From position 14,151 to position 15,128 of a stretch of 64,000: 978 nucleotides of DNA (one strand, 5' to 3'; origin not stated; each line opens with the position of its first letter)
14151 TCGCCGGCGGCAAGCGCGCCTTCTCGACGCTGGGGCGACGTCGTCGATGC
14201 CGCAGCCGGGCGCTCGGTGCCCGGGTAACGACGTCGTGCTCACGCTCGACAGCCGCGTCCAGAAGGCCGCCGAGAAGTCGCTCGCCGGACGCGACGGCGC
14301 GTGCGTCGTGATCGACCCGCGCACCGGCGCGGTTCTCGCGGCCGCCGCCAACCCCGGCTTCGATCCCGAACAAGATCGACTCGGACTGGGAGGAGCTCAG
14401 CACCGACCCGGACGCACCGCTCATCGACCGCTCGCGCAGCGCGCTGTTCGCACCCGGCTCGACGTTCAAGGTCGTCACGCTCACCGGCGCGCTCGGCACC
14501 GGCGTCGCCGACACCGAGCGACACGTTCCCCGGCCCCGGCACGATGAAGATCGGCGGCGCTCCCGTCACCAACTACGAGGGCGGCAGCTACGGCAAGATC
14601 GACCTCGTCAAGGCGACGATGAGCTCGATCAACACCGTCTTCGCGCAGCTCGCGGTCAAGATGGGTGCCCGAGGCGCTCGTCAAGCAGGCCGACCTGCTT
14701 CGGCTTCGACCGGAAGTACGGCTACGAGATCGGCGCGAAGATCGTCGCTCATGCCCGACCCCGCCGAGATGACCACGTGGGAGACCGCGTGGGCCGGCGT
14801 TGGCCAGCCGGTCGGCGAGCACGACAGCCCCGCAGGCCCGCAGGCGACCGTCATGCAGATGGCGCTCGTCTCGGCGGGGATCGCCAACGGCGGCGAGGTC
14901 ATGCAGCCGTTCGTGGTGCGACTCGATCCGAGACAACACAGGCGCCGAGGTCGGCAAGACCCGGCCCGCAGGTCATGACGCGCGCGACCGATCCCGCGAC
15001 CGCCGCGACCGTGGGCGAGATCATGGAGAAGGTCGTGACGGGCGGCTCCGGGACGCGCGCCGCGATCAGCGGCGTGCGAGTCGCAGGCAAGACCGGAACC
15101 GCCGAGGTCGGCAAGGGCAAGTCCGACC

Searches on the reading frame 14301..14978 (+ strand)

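Call 33: search_protein_families(library=pfam, proteins=[window:14301-14978:+], max_evalue=0.001)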
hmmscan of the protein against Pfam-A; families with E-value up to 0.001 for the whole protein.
window:14301-14978:+ (225 aa): 1 family
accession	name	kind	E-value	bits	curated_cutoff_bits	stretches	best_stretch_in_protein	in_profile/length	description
PF00905.27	Transpeptidase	-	5.7e-06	26.2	22.1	1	85-214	75-199/299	Penicillin binding protein transpeptidase domain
